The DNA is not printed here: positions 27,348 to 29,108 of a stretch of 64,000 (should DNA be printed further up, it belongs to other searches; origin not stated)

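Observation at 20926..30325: R64/PAPI-1-type type IVB pilus cluster in a core-chromosome context, outside any recognisable ICE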

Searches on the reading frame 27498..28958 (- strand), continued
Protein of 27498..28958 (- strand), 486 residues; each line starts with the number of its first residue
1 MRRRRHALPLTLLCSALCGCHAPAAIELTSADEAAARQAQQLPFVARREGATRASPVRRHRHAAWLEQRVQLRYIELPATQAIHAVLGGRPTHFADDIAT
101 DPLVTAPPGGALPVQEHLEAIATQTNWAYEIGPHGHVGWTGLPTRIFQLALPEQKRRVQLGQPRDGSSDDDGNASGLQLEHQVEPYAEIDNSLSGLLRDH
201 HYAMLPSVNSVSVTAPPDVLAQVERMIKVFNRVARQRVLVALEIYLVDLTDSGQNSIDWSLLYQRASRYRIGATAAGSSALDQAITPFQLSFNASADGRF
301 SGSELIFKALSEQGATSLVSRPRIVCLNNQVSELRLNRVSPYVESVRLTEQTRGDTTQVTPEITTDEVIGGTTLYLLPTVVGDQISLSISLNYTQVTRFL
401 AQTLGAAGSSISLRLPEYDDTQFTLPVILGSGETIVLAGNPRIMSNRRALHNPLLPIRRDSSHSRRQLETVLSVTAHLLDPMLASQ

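Call 34: search_dna_similar(query=window:27498-28958:-, collection=plasmids, mode=protein, max_rows=25, max_evalue=0.001)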
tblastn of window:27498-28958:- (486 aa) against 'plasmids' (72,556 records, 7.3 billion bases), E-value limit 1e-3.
Records with a match: 2798; places in all: 2822; records where one place covers at least 80% of the query: 32.
Best place of each record, by identity: <60% 2798.
By first word of the organism name: Escherichia 1668; Salmonella 516; Shigella 140; Serratia 96; Klebsiella 74; Enterobacter 49; Vibrio 41; Pseudomonas 35; Citrobacter 34; Xanthomonas 16; and 50 more.
By predicted mobility (MOB-suite, as given by PLSDB): conjugative 2441; non-mobilizable 188; mobilizable 169.
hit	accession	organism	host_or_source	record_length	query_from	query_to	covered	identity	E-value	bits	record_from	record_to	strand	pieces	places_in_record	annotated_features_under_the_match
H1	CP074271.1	Salmonella enterica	environmental,surface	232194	12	485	98%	24.1%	4e-16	89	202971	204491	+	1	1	PilN family type IVB pilus formation outer membrane protein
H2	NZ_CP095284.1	Aeromonas hydrophila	Homo sapiens,ascites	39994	5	475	97%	22.7%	4e-16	89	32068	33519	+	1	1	hypothetical protein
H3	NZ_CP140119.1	Aeromonas caviae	Homo sapiens,feces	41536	5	475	97%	22.7%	6e-16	89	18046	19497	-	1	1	hypothetical protein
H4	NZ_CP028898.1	Dongshaea marina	bacteria cell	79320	10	455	92%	23.0%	2e-19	99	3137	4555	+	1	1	hypothetical protein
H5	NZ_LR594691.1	Variovorax sp. WDL1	linuron-contaminated soil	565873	91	476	79%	25.8%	8e-10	69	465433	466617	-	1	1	hypothetical protein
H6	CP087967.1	Polaromonas sp. P1-6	cell culture,cave ground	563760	107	476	76%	26.3%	8e-10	69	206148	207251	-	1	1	hypothetical protein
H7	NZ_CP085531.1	Vogesella sp. XCS3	Xenopus laevis,bacterial culture,swab ...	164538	77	451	77%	25.5%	6e-14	82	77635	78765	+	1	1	PilN family type IVB pilus formation outer membrane protein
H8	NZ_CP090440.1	Vibrio maritimus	Skeletonema costatum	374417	5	438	89%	21.8%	6e-13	79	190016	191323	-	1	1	hypothetical protein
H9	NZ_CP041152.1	Shewanella sp. SNU WT4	Rainbow trout,Whole genome ...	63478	8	438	89%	21.7%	4e-8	64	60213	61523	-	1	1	hypothetical protein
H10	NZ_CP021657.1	Aeromonas salmonicida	culture,rock biofilm and bottom ...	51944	97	486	80%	23.3%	1e-16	91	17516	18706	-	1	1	hypothetical protein (x2)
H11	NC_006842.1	Aliivibrio fischeri ES114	-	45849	5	438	89%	20.9%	3e-10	71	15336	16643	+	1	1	hypothetical protein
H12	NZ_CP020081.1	Vibrio campbellii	Penaeus vannamei,bacteria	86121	4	438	90%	20.8%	2e-10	71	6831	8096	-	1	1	hypothetical protein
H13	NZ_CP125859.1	Vibrio parahaemolyticus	Sea water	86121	4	438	90%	20.8%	2e-10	71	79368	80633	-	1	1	hypothetical protein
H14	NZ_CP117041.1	Vibrio parahaemolyticus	shrimp,whole organism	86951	4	438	90%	20.8%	2e-10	71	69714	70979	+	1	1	hypothetical protein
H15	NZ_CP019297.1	Vibrio campbellii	cage-cultured red drum,skin ulcer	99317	4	438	90%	20.8%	2e-10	71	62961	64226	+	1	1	hypothetical protein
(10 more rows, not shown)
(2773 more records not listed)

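Call 35: get_annotated_region(hit=H7, flank=12000)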
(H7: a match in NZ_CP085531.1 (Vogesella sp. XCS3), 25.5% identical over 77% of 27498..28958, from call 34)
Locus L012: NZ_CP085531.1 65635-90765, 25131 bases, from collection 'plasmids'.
description: Vogesella sp. XCS3 plasmid unnamed, complete sequence
organism: Vogesella sp. XCS3 (NCBI taxid 2877939)
taxonomy: Bacteria; Pseudomonadota; Betaproteobacteria; Neisseriales; Chromobacteriaceae; Vogesella; Vogesella sp. XCS3
host: -; source: Xenopus laevis,bacterial culture,swab of adult female 2 skin; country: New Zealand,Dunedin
typing (MOB-suite, as given by PLSDB): non-mobilizable
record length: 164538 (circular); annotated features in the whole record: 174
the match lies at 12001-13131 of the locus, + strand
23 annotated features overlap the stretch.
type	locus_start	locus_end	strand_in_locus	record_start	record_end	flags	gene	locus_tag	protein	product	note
CDS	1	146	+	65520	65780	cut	-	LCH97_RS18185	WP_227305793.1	hypothetical protein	-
CDS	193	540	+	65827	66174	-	-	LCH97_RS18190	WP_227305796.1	hypothetical protein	-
CDS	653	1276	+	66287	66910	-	-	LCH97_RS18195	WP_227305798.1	hypothetical protein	-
CDS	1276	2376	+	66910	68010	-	-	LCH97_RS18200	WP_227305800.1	hypothetical protein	-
CDS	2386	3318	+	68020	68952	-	-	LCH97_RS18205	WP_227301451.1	IS5 family transposase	-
CDS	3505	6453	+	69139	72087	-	-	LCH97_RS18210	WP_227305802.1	hypothetical protein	-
CDS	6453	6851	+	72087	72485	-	-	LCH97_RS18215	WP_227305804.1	hypothetical protein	-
CDS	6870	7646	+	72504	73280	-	-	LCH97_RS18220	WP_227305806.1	DotD/TraH family lipoprotein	-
CDS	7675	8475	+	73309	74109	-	-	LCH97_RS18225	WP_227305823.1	type IV secretory system conjugative DNA transfer family protein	-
CDS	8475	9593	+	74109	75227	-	-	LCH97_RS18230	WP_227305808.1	ATPase, T2SS/T4P/T4SS family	-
CDS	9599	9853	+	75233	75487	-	-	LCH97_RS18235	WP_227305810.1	hypothetical protein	-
CDS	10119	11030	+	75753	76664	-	-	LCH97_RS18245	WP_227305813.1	hypothetical protein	-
CDS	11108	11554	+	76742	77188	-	-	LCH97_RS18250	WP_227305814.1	toxin co-regulated pilus biosynthesis Q family protein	-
CDS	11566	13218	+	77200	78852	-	-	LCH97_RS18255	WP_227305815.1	PilN family type IVB pilus formation outer membrane protein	GO:0009297 - pilus assembly [Evidence IEA]; GO:0009306 - protein secretion [Evidence IEA]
CDS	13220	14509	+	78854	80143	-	-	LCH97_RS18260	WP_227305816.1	hypothetical protein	-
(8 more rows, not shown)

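Call 36: get_annotated_region(hit=H5, flank=12000)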
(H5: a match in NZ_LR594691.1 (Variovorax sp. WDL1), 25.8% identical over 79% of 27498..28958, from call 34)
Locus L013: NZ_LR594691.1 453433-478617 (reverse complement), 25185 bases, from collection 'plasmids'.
description: Variovorax sp. WDL1 plasmid 3
organism: Variovorax sp. WDL1 (NCBI taxid 207745)
taxonomy: Bacteria; Pseudomonadota; Betaproteobacteria; Burkholderiales; Comamonadaceae; Variovorax; Variovorax sp. WDL1
host: -; source: linuron-contaminated soil; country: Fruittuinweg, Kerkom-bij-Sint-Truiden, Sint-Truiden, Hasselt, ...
typing (MOB-suite, as given by PLSDB): mobilizable; relaxase MOBP,MOBP
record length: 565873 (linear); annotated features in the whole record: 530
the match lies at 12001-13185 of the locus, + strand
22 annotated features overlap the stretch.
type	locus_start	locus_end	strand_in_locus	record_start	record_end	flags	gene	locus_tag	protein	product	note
CDS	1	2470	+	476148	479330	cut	-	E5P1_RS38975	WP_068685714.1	type IV secretion system DNA-binding domain-containing protein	-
CDS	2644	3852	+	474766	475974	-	-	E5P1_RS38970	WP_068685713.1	hypothetical protein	-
CDS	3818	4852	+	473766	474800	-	-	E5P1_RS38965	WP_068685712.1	hypothetical protein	-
CDS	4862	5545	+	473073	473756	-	-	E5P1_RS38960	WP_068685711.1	hypothetical protein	-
CDS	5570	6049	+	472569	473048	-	-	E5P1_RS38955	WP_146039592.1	hypothetical protein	-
CDS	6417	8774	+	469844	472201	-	-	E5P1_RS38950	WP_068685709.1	DotA/TraY family protein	-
CDS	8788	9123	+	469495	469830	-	-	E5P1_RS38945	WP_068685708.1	hypothetical protein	-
CDS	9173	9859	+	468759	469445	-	-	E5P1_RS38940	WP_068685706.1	hypothetical protein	-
CDS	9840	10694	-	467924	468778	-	-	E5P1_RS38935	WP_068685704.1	hypothetical protein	-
CDS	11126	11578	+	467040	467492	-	-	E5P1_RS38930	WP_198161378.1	toxin co-regulated pilus biosynthesis Q family protein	-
CDS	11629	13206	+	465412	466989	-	-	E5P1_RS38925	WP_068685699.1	hypothetical protein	-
CDS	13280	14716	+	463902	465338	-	pilO2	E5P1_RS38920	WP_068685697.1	type 4b pilus protein PilO2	-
CDS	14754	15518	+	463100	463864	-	-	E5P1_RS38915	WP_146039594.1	hypothetical protein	-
CDS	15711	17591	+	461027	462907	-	-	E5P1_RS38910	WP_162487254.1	ATPase, T2SS/T4P/T4SS family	-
CDS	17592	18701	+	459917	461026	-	-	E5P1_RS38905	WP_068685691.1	hypothetical protein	-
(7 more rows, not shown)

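Call 40: get_annotated_region(hit=H1, flank=12000)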
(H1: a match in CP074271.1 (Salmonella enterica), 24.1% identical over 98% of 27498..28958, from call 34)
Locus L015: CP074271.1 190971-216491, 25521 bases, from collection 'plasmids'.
description: Salmonella enterica subsp. enterica serovar Irumu strain CFSAN024579 plasmid pCFSAN024579, complete sequence
organism: Salmonella enterica (NCBI taxid 1962266)
taxonomy: Bacteria; Pseudomonadota; Gammaproteobacteria; Enterobacterales; Enterobacteriaceae; Salmonella; Salmonella enterica
host: -; source: environmental,surface; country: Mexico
typing (MOB-suite, as given by PLSDB): conjugative; replicon IncFII,rep_cluster_2183; relaxase MOBF; mating-pair formation MPF_F
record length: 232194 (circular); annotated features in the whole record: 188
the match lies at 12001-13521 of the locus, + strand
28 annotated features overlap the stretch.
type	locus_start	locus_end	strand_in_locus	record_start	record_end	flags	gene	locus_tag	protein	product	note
CDS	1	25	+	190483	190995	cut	-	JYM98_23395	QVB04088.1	CaiF/GrlA family transcriptional regulator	-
CDS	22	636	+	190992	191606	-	-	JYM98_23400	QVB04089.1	helix-turn-helix transcriptional regulator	-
CDS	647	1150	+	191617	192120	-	-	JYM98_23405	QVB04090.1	CaiF/GrlA family transcriptional regulator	-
CDS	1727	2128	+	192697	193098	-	-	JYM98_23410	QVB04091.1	hypothetical protein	-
CDS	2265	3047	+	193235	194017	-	-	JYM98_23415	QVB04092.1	C2H2-type zinc finger protein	-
CDS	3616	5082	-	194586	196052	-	-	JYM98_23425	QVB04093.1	C69 family dipeptidase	-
CDS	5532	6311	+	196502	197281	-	-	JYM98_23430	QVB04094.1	tyrosine-type recombinase/integrase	-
CDS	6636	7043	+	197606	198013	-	-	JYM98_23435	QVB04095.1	CaiF/GrlA family transcriptional regulator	-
CDS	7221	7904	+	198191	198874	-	-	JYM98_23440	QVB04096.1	hypothetical protein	-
CDS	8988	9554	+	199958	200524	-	-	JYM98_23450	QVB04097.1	prepilin-type N-terminal cleavage/methylation domain-containing protein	-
CDS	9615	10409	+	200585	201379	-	-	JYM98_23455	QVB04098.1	prepilin peptidase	-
CDS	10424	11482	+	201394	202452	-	tadA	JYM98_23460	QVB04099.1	Flp pilus assembly complex ATPase component TadA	-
CDS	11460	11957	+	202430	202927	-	-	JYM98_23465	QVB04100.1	toxin co-regulated pilus biosynthesis Q family protein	-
CDS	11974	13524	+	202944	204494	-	-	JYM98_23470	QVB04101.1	PilN family type IVB pilus formation outer membrane protein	-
CDS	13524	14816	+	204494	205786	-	pilO2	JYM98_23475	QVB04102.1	type 4b pilus protein PilO2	-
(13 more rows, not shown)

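Call 84: list_cluster_members(proteins=[P0001, P0006, P0007, P0008])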
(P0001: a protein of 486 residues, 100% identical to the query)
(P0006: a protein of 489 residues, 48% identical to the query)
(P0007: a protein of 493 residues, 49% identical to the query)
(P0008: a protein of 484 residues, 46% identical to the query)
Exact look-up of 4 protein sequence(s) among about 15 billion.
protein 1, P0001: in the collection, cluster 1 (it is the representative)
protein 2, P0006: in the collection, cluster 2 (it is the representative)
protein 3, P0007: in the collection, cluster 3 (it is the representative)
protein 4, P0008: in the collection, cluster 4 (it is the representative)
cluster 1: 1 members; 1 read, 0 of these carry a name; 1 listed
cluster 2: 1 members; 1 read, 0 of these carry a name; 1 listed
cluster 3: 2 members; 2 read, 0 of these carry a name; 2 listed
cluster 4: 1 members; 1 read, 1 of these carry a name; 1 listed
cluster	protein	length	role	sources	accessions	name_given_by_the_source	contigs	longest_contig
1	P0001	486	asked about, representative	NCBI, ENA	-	-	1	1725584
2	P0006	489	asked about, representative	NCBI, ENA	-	-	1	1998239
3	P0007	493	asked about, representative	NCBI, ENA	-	-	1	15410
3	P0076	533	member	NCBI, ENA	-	-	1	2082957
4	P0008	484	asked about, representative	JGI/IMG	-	type IVB pilus formation R64 PilN family outer membrane protein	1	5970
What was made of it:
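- Tried and rejected: A cluster look-up gave no accession or name (call 84).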
